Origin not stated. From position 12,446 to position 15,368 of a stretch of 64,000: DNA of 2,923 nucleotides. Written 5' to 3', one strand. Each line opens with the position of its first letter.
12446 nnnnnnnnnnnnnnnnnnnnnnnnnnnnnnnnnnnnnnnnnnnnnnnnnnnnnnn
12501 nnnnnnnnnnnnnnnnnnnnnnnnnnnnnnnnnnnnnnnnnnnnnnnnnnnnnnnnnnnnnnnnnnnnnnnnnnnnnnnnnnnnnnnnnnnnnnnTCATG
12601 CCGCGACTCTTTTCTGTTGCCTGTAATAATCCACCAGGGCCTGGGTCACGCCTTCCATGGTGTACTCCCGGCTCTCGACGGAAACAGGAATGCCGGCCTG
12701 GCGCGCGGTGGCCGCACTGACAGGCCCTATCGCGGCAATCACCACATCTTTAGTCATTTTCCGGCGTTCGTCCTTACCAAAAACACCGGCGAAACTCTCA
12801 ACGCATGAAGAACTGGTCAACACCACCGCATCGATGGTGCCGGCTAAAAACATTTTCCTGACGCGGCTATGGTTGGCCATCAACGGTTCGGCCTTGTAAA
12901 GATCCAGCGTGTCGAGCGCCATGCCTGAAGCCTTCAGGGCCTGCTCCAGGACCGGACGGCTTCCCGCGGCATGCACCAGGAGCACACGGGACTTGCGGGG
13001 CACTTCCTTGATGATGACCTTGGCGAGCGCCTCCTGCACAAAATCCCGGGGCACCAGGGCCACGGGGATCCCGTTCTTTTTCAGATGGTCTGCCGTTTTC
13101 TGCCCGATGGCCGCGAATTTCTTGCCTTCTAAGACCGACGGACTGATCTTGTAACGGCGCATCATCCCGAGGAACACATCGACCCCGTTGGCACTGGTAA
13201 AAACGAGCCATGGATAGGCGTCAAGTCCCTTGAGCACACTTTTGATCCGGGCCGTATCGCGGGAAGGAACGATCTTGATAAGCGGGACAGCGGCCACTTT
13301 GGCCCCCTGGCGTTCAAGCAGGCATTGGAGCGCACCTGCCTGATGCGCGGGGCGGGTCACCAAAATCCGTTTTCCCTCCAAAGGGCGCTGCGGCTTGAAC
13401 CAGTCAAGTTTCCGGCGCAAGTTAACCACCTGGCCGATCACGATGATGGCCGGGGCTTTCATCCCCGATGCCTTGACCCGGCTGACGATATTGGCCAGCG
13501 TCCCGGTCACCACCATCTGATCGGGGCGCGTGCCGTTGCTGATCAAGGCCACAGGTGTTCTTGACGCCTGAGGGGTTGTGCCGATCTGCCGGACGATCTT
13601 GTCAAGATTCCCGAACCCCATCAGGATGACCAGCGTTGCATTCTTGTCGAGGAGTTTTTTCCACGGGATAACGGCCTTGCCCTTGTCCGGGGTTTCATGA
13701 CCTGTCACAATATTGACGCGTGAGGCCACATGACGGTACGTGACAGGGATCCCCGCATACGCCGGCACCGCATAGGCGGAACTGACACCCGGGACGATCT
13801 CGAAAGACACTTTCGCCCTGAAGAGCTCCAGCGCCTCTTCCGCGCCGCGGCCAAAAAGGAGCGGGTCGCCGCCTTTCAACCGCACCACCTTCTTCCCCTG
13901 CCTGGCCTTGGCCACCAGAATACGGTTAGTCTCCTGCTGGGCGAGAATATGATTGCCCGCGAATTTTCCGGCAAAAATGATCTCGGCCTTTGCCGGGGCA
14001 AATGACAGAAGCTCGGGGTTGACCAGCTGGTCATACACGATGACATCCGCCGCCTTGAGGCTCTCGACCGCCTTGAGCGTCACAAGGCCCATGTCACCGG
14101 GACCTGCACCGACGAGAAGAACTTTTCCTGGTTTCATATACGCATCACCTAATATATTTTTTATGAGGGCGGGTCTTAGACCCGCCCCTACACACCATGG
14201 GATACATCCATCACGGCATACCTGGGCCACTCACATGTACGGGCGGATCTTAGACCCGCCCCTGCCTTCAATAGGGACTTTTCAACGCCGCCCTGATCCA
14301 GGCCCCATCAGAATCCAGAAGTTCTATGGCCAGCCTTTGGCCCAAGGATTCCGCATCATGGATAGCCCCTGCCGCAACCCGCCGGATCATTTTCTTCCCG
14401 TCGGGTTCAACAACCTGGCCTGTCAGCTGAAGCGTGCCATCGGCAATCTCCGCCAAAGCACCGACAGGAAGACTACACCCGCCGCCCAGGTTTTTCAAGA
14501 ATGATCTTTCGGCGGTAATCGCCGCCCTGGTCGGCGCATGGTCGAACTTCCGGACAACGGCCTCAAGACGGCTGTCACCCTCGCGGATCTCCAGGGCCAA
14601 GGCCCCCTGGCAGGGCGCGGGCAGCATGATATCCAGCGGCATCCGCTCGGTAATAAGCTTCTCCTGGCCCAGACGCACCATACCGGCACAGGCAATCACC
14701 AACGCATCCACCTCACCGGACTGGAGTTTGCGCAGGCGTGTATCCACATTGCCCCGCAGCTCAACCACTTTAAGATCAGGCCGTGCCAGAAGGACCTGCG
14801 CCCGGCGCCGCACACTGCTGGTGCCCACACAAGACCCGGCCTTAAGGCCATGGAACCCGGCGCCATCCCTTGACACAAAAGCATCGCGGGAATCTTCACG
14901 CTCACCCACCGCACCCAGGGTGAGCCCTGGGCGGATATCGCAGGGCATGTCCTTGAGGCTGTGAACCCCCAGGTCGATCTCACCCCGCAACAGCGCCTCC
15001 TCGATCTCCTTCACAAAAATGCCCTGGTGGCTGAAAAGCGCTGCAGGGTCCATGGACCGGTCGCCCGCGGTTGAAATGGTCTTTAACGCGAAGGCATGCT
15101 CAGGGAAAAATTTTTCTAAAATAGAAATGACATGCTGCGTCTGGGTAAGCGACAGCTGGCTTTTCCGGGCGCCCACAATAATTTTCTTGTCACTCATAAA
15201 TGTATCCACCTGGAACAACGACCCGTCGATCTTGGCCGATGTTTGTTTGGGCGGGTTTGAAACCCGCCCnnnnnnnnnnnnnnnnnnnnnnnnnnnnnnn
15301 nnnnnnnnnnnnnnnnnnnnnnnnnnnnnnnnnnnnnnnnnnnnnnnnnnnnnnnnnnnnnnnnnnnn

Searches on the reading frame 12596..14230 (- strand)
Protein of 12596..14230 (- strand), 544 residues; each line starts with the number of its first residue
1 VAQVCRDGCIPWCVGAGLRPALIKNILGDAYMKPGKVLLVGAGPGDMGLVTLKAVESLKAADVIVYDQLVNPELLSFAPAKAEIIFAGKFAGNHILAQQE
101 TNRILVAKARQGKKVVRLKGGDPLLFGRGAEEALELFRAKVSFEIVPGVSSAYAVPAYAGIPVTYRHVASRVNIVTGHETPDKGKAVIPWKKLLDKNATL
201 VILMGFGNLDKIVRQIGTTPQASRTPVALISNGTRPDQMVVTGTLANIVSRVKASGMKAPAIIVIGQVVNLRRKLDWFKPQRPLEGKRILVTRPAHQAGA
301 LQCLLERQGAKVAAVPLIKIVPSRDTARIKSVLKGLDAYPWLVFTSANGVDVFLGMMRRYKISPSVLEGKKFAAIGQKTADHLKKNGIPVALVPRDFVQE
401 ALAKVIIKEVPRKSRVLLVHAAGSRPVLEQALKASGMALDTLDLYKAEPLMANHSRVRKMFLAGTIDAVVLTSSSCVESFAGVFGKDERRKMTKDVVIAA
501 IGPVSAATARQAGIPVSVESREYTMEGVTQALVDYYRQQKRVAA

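Call 3: search_protein_families(library=pfam, proteins=[window:12596-14230:-], max_evalue=0.01)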
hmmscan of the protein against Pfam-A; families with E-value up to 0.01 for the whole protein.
window:12596-14230:- (544 aa): 2 families
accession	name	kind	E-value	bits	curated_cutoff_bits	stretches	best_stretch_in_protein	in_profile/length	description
PF02602.20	HEM4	-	9.4e-59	198.8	27.5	1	301-529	3-230/231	Uroporphyrinogen-III synthase HemD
PF00590.25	TP_methylase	-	2.5e-47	162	27.8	1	36-248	1-211/212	Tetrapyrrole (Corrin/Porphyrin) Methylases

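Call 4: search_protein_families(library=ncbifam, proteins=[window:12596-14230:-], max_evalue=0.01)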
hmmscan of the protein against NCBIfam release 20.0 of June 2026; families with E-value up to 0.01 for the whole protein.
window:12596-14230:- (544 aa): 44 families (the best 25 are shown)
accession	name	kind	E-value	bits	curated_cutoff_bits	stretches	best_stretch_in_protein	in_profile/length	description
NF004790.0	PRK06136.1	subfamily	1e-89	300.4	198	1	34-280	3-248/250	uroporphyrinogen-III C-methyltransferase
TIGR01469.1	cobA_cysG_Cterm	equivalog_domain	1.3e-86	290.3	185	1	35-272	1-237/238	uroporphyrinogen-III C-methyltransferase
NF007922.1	PRK10637.1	equivalog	5.2e-85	286.1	400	1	34-270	216-450/450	siroheme synthase CysG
NF005524.0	PRK07168.1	equivalog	9.5e-76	255.2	603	1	35-363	3-325/474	uroporphyrin-III C-methyltransferase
TIGR01465.1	cobM_cbiF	equivalog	6.9e-41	140.2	259.65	1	37-271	1-229/247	precorrin-4 C(11)-methyltransferase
NF004593.0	PRK05928.4-2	equivalog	1.1e-39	136.3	275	1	286-538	2-245/247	uroporphyrinogen-III synthase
NF004583.0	PRK05928.1-5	equivalog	1.5e-35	122.8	432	1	284-535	4-248/250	uroporphyrinogen-III synthase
NF012017.0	PRK15473.1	equivalog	6.5e-35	120.7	408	1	32-268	5-235/257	cobalt-precorrin-4 methyltransferase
NF004587.0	PRK05928.2-5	equivalog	4.4e-28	98.4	246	1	287-538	6-243/245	uroporphyrinogen-III synthase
NF004592.0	PRK05928.4-1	equivalog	3.4e-22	79.2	332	1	287-533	2-233/237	uroporphyrinogen-III synthase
NF005411.0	PRK06975.1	equivalog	6.6e-22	77.6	414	1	288-481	8-212/660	fused uroporphyrinogen-III synthase HemD/membrane protein HemX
NF004594.0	PRK05928.4-3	equivalog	1.1e-21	77.4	365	1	287-506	2-203/237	uroporphyrinogen-III synthase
NF004585.0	PRK05928.2-2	equivalog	4.3e-20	72.2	241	1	288-494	4-205/255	uroporphyrinogen-III synthase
NF004586.0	PRK05928.2-4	equivalog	9e-19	67.9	401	1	287-530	3-232/240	uroporphyrinogen-III synthase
NF004395.0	PRK05752.1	equivalog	1.6e-17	63.7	380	1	287-521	4-236/255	uroporphyrinogen-III synthase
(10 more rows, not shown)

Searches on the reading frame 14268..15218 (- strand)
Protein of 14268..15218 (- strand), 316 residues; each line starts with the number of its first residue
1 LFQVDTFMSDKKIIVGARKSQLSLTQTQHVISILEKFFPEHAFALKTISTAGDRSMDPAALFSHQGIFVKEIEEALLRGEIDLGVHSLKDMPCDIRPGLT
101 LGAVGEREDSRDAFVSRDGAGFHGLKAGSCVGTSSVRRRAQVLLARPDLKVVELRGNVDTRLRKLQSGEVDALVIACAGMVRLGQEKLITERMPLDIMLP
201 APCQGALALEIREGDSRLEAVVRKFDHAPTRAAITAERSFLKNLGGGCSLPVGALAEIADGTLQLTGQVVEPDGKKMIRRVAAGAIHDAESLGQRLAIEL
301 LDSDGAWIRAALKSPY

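Call 3: search_protein_families(library=pfam, proteins=[window:14268-15218:-], max_evalue=0.01)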
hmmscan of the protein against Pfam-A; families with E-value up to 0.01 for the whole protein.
window:14268-15218:- (316 aa): 2 families
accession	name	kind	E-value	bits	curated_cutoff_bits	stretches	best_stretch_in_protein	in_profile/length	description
PF01379.25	Porphobil_deam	-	9.9e-72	241.2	22.1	1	13-219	1-206/207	Porphobilinogen deaminase, dipyromethane cofactor binding domain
PF03900.20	Porphobil_deamC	-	8.7e-21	74.5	26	1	233-301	3-73/74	Porphobilinogen deaminase, C-terminal domain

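Call 4: search_protein_families(library=ncbifam, proteins=[window:14268-15218:-], max_evalue=0.01)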
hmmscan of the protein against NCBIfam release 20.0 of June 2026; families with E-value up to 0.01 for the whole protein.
window:14268-15218:- (316 aa): 2 families
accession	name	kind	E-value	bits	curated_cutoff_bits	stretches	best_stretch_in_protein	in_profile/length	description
TIGR00212.1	hemC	equivalog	5.6e-98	327.6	164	1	13-302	1-291/293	hydroxymethylbilane synthase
NF002202.0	PRK01066.1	equivalog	1.3e-36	126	251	1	8-218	16-222/241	hydroxymethylbilane synthase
